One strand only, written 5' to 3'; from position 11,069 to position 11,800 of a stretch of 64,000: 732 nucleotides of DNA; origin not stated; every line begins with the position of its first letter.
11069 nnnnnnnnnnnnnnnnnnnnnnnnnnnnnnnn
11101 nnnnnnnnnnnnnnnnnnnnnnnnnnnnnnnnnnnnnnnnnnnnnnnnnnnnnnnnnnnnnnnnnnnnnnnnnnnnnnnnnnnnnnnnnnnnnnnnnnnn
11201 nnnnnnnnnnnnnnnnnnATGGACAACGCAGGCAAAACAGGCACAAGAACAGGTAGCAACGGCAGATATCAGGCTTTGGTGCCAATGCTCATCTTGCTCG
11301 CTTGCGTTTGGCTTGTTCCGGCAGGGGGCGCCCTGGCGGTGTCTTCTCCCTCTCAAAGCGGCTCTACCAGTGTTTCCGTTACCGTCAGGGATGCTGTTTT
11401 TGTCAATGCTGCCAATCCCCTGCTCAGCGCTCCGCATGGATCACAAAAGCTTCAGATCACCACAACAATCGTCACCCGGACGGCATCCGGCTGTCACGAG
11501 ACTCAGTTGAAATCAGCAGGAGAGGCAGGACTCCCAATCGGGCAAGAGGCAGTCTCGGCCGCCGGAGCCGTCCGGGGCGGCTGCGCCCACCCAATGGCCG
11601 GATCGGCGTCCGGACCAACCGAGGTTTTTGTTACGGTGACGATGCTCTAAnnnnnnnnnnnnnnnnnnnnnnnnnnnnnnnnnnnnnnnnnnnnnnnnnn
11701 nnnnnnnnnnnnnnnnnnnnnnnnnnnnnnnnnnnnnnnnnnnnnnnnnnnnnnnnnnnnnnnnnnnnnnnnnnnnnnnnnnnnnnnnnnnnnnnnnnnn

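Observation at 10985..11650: c-di-GMP-I (GEMM) riboswitch plus strong terminator controlling a small secreted protein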

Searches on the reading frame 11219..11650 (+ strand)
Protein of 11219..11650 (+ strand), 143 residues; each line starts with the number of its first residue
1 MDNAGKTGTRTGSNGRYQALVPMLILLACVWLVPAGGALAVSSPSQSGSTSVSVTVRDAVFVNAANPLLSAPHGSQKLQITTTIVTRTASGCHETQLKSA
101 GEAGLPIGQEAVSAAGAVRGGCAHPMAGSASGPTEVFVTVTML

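Call 14: search_protein_families(library=pfam, proteins=[window:11219-11650:+], max_evalue=0.01)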
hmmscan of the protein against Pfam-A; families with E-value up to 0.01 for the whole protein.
window:11219-11650:+ (143 aa): 0 families

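Call 16: find_homologous_proteins(query=window:11219-11650:+, max_evalue=0.01)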
Query window:11219-11650:+ (143 aa): 2 proteins with E <= 0.01 among 197 candidates.
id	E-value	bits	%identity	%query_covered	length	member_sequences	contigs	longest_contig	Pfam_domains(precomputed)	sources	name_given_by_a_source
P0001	1.3e-83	296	100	100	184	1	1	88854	-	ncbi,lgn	-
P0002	4.5e-44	168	87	71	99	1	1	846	-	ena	-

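Call 17: find_encoding_contigs(protein=window:11219-11650:+, flank=3000, max_places=6)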
Protein window:11219-11650:+ (143 aa): no gene with exactly this product is on record in the collection.

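Call 18: find_encoding_contigs(protein=P0001, flank=2000, max_places=4)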
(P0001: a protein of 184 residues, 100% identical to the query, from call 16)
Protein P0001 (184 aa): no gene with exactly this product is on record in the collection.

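Call 19: find_encoding_contigs(protein=P0002, flank=2000, max_places=4)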
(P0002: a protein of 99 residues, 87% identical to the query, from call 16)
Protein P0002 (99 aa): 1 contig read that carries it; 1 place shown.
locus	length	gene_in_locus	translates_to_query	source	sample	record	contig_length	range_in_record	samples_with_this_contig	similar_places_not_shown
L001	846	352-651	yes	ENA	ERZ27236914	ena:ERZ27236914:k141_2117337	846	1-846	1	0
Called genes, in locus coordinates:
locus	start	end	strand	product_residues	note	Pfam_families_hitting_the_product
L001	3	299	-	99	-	?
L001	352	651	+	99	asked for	-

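Call 20: list_cluster_members(proteins=[P0001, P0002])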
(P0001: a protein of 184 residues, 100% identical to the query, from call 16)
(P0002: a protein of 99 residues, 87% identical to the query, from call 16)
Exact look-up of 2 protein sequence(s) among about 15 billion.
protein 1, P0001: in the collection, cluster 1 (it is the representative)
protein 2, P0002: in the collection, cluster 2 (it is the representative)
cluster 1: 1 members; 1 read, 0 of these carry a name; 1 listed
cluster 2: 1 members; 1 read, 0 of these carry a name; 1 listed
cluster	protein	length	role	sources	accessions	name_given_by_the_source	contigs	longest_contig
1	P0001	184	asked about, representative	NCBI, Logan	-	-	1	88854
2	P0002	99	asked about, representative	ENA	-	-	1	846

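Call 32: search_protein_representatives(protein=window:11219-11650:+)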
Query: 143 residues. Proteins with E-value up to 0.001 (for the whole library): 9; up to 1e-10: 1; up to 1e-30: 1. The best 9 are listed.
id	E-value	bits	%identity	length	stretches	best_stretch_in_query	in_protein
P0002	1.4e-44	167.7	90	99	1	42-143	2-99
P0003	1.1e-08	51.6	47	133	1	21-143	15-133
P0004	1.5e-05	41.5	41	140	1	25-141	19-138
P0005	4.9e-05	39.8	37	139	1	12-140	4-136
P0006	6.0e-05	39.6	38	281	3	52-96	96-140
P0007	1.2e-04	38.6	41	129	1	18-121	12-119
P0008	1.3e-04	38.4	45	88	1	10-83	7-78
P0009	5.2e-04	36.5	42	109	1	23-92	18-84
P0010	5.4e-04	36.5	37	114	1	21-100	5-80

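Call 40: find_homologous_proteins(query=A2, max_evalue=0.01)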
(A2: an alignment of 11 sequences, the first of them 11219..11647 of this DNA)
Query A2 (11 sequences) (143 aa, profile of the alignment): 14 proteins with E <= 0.01 among 8000 candidates.
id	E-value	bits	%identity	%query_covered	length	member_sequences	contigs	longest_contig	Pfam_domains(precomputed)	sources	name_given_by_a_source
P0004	4.4e-49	184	35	83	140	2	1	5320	-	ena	-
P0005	7.3e-49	183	36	78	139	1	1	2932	-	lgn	-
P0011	7.0e-47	177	34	90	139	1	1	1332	-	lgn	-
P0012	9.2e-47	176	33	72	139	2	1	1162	-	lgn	-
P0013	4.8e-45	171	37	57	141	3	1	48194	-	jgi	-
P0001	9.6e-43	163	100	100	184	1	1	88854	-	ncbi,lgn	-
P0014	7.8e-39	151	34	62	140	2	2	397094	-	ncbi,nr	ncbi:MAG: hypothetical protein M1539_05285 [Actinobacteria bacterium]|nr:hypothetical protein [Actin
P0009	8.7e-33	131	38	55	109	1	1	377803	-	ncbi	ncbi:MAG: hypothetical protein ACYC6O_02535 [Thermoleophilia bacterium]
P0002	1.5e-28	117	87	71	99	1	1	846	-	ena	-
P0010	1.9e-28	117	34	49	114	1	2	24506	-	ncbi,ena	-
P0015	2.1e-28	117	33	59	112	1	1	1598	-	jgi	jgi:hypothetical protein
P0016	2.1e-26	110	32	52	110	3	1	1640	-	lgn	-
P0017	2.4e-26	110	36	53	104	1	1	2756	-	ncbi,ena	-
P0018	8.7e-22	95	31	48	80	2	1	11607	-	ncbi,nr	ncbi:MAG: hypothetical protein Q7K29_03885 [Thermoleophilia bacterium]|nr:hypothetical protein [Ther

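Call 41: find_encoding_contigs(protein=P0004, flank=2500, max_places=2)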
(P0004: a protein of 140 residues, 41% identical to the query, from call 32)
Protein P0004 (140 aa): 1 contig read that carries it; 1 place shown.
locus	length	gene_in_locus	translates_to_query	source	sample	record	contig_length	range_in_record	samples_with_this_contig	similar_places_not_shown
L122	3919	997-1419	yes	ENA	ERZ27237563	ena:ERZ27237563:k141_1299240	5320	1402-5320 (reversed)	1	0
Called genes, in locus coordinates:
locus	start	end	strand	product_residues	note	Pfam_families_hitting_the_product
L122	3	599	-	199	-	?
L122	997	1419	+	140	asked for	-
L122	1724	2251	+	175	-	-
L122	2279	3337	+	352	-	PF00990:GGDEF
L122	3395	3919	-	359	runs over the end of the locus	PF04389:Peptidase_M28, PF01546:Peptidase_M20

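Call 42: find_encoding_contigs(protein=P0005, flank=2500, max_places=2)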
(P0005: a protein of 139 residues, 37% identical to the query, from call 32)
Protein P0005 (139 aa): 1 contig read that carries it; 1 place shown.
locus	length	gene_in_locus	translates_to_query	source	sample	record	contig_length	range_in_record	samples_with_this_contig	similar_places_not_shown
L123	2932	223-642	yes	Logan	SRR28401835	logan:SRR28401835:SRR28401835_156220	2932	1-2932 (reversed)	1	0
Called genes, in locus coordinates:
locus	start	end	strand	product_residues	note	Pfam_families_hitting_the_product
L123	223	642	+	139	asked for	-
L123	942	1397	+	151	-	-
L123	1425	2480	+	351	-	PF00990:GGDEF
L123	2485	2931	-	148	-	?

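Call 43: find_encoding_contigs(protein=P0013, flank=2500, max_places=2)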
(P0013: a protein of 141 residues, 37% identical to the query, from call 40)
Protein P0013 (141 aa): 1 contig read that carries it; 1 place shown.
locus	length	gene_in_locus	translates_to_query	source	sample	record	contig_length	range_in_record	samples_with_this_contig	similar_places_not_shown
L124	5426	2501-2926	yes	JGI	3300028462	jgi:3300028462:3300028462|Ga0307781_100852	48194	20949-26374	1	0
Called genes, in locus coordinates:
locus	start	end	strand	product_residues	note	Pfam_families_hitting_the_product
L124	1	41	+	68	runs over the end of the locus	PF09723:Zn_ribbon_8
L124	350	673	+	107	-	PF00085:Thioredoxin, PF14595:Thioredoxin_9 (weak), PF13098:Thioredoxin_2, PF13905:Thioredoxin_8 (faint)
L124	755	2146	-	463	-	PF13205:Big_5 (faint), PF17964:Big_10 (weak), PF03734:YkuD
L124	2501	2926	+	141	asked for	-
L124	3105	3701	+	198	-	-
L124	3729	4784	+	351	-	PF00990:GGDEF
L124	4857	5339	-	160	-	PF04008:Adenosine_kin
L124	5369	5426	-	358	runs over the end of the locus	PF04389:Peptidase_M28, PF01546:Peptidase_M20, PF05450:Nicastrin (faint)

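Call 44: find_encoding_contigs(protein=P0014, flank=2500, max_places=2)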
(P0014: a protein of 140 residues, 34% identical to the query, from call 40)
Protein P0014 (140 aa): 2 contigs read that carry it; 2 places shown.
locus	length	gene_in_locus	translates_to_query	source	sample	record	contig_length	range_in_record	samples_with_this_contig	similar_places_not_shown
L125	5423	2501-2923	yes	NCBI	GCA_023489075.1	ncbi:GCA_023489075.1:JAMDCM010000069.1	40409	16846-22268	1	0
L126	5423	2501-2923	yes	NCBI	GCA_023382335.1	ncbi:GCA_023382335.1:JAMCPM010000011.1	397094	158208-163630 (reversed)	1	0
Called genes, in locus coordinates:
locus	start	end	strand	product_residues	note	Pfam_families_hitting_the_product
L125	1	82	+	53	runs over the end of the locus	-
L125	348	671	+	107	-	PF00085:Thioredoxin, PF14595:Thioredoxin_9 (weak), PF13098:Thioredoxin_2, PF13905:Thioredoxin_8 (faint)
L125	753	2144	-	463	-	PF17964:Big_10 (weak), PF13205:Big_5 (weak), PF03734:YkuD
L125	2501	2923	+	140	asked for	-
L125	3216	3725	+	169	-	-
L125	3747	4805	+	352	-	PF00990:GGDEF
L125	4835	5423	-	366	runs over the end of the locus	PF04389:Peptidase_M28, PF01546:Peptidase_M20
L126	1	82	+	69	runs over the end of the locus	PF09723:Zn_ribbon_8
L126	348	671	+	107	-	PF00085:Thioredoxin, PF14595:Thioredoxin_9 (weak), PF13098:Thioredoxin_2, PF13905:Thioredoxin_8 (faint)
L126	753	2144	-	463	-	PF17964:Big_10 (weak), PF13205:Big_5 (weak), PF03734:YkuD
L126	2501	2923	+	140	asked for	-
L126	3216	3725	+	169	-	-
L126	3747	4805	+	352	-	PF00990:GGDEF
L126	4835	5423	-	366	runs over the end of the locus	PF04389:Peptidase_M28, PF01546:Peptidase_M20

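Call 45: find_encoding_contigs(protein=P0009, flank=2500, max_places=2)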
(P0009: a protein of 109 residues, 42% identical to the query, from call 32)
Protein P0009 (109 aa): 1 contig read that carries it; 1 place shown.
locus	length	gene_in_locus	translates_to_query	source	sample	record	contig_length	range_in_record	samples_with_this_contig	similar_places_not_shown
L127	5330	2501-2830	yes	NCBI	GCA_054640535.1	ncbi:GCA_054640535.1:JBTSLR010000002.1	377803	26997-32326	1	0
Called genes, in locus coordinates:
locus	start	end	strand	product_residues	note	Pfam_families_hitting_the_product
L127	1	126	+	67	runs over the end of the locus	PF09723:Zn_ribbon_8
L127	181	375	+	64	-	PF12838:Fer4_7 (faint), PF12797:Fer4_2 (faint), PF13237:Fer4_10 (weak), PF14697:Fer4_21 (weak), PF13187:Fer4_9 (weak), PF25160:LdpA_Fe-S-bd (weak), PF12837:Fer4_6 (weak), PF00037:Fer4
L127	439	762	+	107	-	PF00085:Thioredoxin, PF14595:Thioredoxin_9, PF13098:Thioredoxin_2, PF13905:Thioredoxin_8 (faint)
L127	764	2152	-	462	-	PF17964:Big_10, PF13205:Big_5 (weak), PF03734:YkuD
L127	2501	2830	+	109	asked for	-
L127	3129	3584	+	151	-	-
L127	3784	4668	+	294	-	PF00990:GGDEF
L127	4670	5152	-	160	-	PF04008:Adenosine_kin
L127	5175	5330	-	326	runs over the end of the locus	PF04389:Peptidase_M28, PF01546:Peptidase_M20 (weak), PF05450:Nicastrin (faint)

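Call 46: find_encoding_contigs(protein=P0010, flank=2500, max_places=2)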
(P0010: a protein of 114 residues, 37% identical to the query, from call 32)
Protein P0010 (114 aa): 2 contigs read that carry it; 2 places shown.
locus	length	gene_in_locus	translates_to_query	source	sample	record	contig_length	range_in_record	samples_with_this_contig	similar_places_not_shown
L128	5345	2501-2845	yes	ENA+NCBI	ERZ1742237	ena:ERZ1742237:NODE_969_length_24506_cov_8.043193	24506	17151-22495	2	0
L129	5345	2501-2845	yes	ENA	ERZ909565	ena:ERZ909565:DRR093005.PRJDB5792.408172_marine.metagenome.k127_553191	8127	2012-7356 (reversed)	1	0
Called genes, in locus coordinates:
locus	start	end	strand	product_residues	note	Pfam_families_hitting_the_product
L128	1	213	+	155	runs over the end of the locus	-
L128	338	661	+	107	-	PF00085:Thioredoxin, PF14595:Thioredoxin_9 (weak), PF13098:Thioredoxin_2 (weak)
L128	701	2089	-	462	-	PF13205:Big_5 (faint), PF17964:Big_10, PF03734:YkuD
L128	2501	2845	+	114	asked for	-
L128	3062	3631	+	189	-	-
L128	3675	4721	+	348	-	PF00990:GGDEF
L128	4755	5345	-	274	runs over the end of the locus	PF01149:Fapy_DNA_glyco, PF06831:H2TH, PF06827:zf-FPG_IleRS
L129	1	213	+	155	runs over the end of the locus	-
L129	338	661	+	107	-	PF00085:Thioredoxin, PF14595:Thioredoxin_9 (weak), PF13098:Thioredoxin_2 (weak)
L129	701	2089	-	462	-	PF13205:Big_5 (faint), PF17964:Big_10, PF03734:YkuD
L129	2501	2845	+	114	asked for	-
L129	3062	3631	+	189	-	-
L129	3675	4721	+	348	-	PF00990:GGDEF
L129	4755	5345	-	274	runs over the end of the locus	PF01149:Fapy_DNA_glyco, PF06831:H2TH, PF06827:zf-FPG_IleRS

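Call 47: find_encoding_contigs(protein=P0017, flank=2500, max_places=2)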
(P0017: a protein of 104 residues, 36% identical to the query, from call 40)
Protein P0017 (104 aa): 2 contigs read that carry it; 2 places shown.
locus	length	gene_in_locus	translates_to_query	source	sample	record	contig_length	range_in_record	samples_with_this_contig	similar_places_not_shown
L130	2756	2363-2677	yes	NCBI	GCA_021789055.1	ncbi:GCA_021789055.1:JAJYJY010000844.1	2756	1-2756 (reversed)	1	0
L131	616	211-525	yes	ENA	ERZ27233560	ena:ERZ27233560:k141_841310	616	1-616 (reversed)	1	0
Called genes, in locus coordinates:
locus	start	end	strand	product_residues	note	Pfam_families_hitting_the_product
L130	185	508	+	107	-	PF00085:Thioredoxin, PF14595:Thioredoxin_9, PF13098:Thioredoxin_2, PF13905:Thioredoxin_8 (faint)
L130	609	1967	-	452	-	PF13205:Big_5 (faint), PF17964:Big_10, PF03734:YkuD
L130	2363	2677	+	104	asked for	-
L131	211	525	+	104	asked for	-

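Call 59: search_protein_families(library=ncbifam, alignment_id=A6, max_evalue=1)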
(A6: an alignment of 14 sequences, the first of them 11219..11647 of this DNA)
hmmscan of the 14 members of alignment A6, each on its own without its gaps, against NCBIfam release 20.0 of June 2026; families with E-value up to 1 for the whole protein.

A. member 1, window:11219-11647:+ (143 aa): 0 families

B. families by the number of members that match (of 14 scanned): 5 families
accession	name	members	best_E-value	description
TIGR00698.1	TIGR00698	2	0.025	YeiH family putative sulfate export transporter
NF040704.1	IPP_alt_MvaD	1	0.014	phosphomevalonate decarboxylase MvaD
TIGR01240.1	mevDPdecarb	1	0.021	diphosphomevalonate decarboxylase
NF006699.0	PRK09245.1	1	0.072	crotonase/enoyl-CoA hydratase family protein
NF006672.0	PRK09220.1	1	0.1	methylthioribulose 1-phosphate dehydratase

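Call 65: predict_structure(alignment_id=A6)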
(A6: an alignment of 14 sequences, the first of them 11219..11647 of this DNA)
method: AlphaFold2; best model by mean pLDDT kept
length: 143 residues; sequences in the alignment: 14
mean_pLDDT: 47.7   pTM: 0.19
mean pLDDT of the five models: 47.7, 47.2, 46.3, 45.9, 45.5
residues with pLDDT >= 90: 0; 70-90: 12; 50-70: 29; < 50: 102
segments of 3 or more residues with pLDDT < 50: 8-10, 38-64, 66-70, 81-127, 129-143
pLDDT, mean of each block of 10 residues (from residue 1): 51 60 77 53 42 43 47 49 42 41 43 40 44 39 34
secondary structure, 60 per line:
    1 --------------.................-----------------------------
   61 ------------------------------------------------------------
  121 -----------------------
elements in order: H15-31

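Call 80: search_solved_structures(query=A6, max_evalue=1)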
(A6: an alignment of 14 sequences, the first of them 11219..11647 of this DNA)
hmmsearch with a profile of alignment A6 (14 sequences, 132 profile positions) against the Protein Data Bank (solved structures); distinct sequences matched with E-value up to 1: 28.
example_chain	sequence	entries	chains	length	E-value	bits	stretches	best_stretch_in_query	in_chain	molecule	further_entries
7y1f_R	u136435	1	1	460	0.1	16.1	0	11-47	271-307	Kappa-type opioid receptor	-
9pa1_A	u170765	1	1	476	0.11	16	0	11-47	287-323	Soluble cytochrome b562,Kappa-type opioid receptor chimera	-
2z3x_A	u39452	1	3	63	0.11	16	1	75-116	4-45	Small, acid-soluble spore protein C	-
6wyj_A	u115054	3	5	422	0.19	15.3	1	66-111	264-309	Glutamate transporter homolog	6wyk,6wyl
9xdr_R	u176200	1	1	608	0.19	15.2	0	11-47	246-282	Soluble cytochrome b562,Kappa-type opioid receptor,Soluble cytochrome b562,Kappa-type opio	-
22em_F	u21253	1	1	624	0.21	15.1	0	11-47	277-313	Soluble cytochrome b562,Kappa-type opioid receptor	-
6x01_A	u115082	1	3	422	0.23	15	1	66-111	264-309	Glutamate transporter homolog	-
6xwn_A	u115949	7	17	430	0.25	14.8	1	66-113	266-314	Proton/glutamate symporter, SDF family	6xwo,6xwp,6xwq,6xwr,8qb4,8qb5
4ky0_A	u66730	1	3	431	0.25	14.8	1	66-113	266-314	Proton/glutamate symporter, SDF family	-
8afa_A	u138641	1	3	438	0.25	14.8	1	66-113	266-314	Proton/glutamate symporter, SDF family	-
7ngh_A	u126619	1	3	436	0.26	14.8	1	66-113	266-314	Proton/glutamate symporter, SDF family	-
5dwy_A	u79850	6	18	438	0.26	14.8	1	66-113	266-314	Proton/glutamate symporter, SDF family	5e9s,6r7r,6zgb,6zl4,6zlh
4p19_A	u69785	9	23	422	0.26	14.8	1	66-109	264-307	425aa long hypothetical proton glutamate symport protein | GltPh | Glutamate transporter homologue GltPh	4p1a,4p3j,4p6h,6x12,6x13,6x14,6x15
4oye_A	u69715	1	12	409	0.26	14.8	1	66-109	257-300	425aa long hypothetical proton glutamate symport protein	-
6wzb_A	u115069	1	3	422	0.26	14.8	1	66-111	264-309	Glutamate transporter homolog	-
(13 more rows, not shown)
